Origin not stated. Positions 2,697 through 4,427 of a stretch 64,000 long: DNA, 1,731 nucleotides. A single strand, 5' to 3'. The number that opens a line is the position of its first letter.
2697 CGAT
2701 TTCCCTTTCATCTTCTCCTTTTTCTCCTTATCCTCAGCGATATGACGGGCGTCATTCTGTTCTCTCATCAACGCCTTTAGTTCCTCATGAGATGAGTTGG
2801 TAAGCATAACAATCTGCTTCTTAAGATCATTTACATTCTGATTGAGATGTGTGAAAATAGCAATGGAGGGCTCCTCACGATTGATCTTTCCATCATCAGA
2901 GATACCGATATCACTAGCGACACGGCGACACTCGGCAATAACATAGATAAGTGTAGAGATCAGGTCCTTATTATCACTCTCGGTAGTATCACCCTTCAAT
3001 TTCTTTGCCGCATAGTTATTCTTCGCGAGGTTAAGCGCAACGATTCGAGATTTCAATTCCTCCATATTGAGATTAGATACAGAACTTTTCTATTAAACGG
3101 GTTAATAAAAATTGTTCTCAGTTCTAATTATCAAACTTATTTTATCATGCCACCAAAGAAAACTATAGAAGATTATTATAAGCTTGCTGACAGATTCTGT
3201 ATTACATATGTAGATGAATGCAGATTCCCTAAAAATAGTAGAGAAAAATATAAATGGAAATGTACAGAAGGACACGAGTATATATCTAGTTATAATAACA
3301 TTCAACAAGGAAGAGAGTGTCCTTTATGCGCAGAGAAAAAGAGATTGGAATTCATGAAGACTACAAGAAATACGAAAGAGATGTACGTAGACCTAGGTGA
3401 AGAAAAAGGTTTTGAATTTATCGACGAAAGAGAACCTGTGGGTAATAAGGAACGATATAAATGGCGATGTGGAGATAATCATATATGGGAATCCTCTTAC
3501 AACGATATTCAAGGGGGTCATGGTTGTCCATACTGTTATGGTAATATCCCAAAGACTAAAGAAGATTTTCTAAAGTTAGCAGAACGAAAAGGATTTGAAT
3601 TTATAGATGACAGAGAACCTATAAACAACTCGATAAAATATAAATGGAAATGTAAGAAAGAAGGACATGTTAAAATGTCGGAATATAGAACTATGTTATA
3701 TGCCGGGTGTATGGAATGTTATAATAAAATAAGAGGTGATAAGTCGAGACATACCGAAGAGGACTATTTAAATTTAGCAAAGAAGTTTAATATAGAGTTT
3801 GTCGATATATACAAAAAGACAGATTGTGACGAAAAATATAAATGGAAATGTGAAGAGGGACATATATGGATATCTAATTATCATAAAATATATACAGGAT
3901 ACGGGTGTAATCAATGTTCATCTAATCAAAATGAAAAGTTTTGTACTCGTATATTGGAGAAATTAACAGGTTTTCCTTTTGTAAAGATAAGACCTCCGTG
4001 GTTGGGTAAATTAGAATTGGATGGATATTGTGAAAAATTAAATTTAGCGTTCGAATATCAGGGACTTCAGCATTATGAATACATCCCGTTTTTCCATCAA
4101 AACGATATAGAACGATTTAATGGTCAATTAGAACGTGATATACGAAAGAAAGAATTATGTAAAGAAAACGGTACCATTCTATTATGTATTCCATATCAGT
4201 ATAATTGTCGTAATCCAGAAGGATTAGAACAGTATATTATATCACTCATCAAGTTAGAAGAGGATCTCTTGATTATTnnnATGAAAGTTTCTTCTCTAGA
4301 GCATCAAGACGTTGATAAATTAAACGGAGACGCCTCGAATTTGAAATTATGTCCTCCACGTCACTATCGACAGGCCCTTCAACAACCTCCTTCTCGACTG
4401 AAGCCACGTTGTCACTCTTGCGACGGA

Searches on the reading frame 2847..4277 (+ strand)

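Call 44: search_protein_families(library=pfam, proteins=[window:2847-4277:+], max_evalue=0.01)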
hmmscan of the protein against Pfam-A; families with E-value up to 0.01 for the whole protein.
window:2847-4277:+ (477 aa): 3 families
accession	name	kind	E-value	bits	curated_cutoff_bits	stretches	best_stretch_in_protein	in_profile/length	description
PF14311.12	DUF4379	-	3.7e-17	62.7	24.5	2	127-164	18-56/56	Probable Treble clef zinc finger domain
PF21817.3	CapR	-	1.2e-11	45.1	24.2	1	184-230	10-66/67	CapR homology domain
PF22665.2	DUF6293_C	-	0.0063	17.4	27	0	172-214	28-68/101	DUF6293 C-terminal winged helix domain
